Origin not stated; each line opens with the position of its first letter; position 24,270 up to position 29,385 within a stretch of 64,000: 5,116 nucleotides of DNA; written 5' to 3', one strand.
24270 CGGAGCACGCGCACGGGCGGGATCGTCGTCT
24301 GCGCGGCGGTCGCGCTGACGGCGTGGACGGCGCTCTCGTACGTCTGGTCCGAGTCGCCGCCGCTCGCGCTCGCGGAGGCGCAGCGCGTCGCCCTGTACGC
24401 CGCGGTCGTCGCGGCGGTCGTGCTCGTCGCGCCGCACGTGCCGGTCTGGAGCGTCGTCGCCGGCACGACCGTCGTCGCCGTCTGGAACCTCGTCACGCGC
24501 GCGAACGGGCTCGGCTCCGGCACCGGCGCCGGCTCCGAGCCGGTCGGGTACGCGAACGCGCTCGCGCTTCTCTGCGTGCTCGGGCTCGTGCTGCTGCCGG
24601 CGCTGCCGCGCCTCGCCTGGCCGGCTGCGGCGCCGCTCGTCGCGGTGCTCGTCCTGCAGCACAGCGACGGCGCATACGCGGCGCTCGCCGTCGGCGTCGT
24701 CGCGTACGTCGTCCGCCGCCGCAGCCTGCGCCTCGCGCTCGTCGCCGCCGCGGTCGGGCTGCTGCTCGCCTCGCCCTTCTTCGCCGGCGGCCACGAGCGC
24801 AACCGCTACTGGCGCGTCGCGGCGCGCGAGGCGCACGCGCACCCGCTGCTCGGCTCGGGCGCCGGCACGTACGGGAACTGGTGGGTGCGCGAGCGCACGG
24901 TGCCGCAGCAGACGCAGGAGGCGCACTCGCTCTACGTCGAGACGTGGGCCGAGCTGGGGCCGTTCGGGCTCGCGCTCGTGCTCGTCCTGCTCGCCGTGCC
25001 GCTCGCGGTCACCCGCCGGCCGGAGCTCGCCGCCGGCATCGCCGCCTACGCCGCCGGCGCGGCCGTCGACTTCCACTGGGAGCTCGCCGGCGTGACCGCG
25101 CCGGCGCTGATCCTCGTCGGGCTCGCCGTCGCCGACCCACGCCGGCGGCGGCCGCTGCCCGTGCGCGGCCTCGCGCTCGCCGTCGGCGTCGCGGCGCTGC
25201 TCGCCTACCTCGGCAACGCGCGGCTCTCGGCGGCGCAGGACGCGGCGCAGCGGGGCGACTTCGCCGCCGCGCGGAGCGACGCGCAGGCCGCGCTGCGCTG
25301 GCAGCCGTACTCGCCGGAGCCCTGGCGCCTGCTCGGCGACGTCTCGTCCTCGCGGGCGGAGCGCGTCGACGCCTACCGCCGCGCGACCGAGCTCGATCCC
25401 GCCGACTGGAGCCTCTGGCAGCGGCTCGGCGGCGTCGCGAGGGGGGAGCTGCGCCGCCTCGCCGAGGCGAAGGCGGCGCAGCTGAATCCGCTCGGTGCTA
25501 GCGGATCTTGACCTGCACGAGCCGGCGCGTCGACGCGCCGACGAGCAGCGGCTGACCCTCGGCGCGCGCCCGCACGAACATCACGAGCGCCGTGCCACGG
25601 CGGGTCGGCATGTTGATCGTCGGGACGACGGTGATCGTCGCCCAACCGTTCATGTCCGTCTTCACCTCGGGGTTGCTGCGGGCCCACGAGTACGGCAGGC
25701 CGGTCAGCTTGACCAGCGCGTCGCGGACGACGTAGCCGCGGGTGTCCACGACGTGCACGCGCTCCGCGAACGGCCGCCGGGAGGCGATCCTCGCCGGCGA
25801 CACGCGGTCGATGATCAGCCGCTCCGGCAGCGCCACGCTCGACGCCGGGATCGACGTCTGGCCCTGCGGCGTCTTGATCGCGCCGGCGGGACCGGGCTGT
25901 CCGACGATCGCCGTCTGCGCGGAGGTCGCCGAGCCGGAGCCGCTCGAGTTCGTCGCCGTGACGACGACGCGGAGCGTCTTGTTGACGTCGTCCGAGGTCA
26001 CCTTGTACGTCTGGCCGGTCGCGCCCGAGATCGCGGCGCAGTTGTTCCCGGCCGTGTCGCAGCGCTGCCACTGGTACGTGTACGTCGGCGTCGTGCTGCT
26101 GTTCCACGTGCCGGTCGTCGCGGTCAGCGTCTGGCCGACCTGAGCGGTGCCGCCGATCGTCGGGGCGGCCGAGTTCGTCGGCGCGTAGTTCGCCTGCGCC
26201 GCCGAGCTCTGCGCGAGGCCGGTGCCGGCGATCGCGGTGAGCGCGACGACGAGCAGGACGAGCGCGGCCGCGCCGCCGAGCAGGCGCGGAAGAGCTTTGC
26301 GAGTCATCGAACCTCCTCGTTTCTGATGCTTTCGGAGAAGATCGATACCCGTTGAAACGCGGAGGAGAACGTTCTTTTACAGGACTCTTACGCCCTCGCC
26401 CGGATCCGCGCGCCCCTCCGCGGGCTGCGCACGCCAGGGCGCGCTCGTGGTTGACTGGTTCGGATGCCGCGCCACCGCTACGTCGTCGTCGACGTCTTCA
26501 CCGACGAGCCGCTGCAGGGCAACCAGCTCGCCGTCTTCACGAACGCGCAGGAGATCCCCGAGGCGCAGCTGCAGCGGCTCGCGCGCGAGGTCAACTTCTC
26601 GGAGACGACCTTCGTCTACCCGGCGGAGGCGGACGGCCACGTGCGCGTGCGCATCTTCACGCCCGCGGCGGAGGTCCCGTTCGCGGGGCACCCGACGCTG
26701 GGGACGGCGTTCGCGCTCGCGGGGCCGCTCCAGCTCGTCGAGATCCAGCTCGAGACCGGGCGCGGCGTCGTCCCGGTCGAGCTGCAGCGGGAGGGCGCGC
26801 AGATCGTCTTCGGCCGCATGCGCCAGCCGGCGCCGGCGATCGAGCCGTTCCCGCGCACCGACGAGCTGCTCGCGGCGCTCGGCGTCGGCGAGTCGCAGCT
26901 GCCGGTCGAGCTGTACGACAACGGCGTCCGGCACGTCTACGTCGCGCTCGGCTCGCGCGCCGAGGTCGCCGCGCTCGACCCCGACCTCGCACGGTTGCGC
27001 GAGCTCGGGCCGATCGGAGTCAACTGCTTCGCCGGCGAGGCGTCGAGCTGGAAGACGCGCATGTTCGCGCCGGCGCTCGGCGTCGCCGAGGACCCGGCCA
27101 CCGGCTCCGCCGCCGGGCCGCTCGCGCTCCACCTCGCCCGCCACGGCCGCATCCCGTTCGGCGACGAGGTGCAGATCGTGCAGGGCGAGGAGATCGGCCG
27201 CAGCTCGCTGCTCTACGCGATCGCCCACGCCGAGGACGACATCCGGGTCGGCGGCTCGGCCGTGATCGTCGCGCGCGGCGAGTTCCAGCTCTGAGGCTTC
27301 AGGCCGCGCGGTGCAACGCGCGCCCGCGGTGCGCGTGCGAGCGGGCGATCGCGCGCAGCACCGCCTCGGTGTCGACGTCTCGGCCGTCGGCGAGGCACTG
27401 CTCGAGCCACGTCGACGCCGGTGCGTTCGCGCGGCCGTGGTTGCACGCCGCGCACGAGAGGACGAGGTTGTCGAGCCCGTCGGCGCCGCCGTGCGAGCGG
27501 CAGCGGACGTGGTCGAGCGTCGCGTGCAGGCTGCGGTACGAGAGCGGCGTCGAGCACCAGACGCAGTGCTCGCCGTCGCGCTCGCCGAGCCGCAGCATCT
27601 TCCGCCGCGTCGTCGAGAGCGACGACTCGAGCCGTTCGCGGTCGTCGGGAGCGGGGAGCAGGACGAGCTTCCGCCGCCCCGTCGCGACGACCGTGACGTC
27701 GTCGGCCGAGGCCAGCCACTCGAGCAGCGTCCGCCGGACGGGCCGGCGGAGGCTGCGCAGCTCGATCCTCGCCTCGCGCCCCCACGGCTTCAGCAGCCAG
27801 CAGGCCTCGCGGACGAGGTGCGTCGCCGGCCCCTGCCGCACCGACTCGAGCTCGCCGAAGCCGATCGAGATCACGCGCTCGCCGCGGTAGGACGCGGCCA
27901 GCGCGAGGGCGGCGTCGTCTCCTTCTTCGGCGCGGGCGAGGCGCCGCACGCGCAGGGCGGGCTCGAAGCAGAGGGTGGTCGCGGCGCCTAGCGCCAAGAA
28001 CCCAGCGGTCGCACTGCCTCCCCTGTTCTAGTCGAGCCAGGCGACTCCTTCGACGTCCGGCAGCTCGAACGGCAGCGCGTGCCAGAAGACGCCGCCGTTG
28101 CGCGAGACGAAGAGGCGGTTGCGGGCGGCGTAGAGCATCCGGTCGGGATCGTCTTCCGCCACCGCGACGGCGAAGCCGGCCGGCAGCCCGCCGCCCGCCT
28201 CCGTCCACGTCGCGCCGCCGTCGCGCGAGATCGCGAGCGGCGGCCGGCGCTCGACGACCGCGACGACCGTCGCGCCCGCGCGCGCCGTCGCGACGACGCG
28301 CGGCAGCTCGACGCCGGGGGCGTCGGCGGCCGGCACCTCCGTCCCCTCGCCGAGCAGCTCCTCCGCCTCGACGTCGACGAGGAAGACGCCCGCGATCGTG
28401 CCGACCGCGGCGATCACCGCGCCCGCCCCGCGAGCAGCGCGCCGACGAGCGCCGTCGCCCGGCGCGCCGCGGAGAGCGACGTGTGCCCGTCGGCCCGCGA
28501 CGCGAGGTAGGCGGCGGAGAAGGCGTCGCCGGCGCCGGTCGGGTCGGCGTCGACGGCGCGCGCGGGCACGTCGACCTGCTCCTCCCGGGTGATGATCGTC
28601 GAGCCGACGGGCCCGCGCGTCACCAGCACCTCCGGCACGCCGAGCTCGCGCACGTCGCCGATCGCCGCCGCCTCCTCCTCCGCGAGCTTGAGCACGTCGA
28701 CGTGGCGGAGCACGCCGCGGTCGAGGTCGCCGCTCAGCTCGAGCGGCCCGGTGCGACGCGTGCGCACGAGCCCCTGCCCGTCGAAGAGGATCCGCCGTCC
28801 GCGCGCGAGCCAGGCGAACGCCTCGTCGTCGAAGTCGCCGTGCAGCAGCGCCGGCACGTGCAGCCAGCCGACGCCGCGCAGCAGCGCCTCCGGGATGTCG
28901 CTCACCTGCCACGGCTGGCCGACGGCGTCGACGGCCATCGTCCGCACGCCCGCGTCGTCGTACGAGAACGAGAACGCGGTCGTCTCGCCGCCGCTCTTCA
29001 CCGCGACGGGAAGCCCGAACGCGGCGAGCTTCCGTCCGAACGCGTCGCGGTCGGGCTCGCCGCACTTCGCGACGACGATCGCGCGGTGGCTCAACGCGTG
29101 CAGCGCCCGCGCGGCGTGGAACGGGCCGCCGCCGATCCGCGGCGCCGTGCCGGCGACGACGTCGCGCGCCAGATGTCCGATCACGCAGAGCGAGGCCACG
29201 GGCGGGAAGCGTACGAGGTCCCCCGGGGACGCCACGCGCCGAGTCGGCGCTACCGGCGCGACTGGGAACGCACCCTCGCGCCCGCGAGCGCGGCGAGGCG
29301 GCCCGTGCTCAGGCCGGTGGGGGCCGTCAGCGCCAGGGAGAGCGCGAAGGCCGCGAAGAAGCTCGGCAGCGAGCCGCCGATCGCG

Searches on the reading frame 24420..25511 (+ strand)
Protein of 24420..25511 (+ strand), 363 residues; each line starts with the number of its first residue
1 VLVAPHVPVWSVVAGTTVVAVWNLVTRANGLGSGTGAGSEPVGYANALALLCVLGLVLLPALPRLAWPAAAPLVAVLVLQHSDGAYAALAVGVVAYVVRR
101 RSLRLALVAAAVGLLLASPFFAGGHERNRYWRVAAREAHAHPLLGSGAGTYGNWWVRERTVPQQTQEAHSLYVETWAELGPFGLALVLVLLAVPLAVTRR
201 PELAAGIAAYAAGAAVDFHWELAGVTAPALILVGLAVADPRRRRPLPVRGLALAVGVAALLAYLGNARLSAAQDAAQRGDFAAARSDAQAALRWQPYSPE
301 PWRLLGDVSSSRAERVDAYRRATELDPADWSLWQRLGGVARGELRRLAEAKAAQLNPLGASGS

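Call 67: search_protein_families(library=pfam, proteins=[window:24420-25511:+], max_evalue=0.001)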
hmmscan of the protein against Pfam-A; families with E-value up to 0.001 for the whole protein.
window:24420-25511:+ (363 aa): 1 family
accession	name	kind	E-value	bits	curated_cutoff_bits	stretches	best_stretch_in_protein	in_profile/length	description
PF04932.20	Wzy_C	-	2.3e-09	37.6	31.7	1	70-188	3-149/149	O-Antigen ligase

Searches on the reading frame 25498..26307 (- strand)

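Call 67: search_protein_families(library=pfam, proteins=[window:25498-26307:-], max_evalue=0.001)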
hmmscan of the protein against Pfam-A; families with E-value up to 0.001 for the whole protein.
window:25498-26307:- (269 aa): 2 families
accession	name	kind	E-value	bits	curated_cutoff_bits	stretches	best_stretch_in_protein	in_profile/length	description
PF23197.1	IG_AIR9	-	8.4e-06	26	27.5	1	51-124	7-78/87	AIR9 A9 domain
PF16709.11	SCAB-Ig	-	0.00067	20.1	27.6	0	52-119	4-71/98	Ig domain of plant-specific actin-binding protein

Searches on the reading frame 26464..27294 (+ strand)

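Call 67: search_protein_families(library=pfam, proteins=[window:26464-27294:+], max_evalue=0.001)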
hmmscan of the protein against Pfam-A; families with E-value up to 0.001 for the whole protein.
window:26464-27294:+ (276 aa): 1 family
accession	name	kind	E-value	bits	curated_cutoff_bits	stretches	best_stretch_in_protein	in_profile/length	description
PF02567.21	PhzC-PhzF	-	4.6e-69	233.5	27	1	9-272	1-281/281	Phenazine biosynthesis-like protein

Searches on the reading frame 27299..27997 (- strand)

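Call 67: search_protein_families(library=pfam, proteins=[window:27299-27997:-], max_evalue=0.001)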
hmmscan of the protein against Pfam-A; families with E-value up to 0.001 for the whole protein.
window:27299-27997:- (232 aa): 2 families
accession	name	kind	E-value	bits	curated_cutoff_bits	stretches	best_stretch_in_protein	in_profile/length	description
PF01844.29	HNH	-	5.2e-07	30.1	21.4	1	145-187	1-42/47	HNH endonuclease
PF14279.12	HNH_5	-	8.7e-05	22.8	27.5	1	145-187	1-41/56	HNH endonuclease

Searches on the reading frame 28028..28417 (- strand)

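Call 67: search_protein_families(library=pfam, proteins=[window:28028-28417:-], max_evalue=0.001)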
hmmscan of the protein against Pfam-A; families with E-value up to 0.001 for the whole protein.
window:28028-28417:- (129 aa): 1 family
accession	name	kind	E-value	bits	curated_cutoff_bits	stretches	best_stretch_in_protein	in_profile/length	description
PF02012.26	BNR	-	2.8e-05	23.9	27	0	63-72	2-11/12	BNR/Asp-box repeat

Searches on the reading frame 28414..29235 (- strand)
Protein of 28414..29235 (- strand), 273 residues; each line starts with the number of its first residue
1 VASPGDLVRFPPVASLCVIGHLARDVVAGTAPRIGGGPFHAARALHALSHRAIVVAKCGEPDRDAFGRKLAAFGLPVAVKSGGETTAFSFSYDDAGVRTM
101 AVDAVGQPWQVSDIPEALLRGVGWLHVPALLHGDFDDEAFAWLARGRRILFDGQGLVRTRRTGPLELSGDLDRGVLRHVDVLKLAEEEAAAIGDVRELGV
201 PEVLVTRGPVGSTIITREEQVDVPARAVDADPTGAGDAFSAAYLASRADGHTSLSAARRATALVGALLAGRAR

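Call 67: search_protein_families(library=pfam, proteins=[window:28414-29235:-], max_evalue=0.001)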
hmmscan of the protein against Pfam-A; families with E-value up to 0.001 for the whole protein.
window:28414-29235:- (273 aa): 1 family
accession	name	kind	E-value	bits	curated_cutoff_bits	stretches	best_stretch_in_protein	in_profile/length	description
PF00294.29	PfkB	-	1.3e-10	41.5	25.8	1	186-263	205-285/302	pfkB family carbohydrate kinase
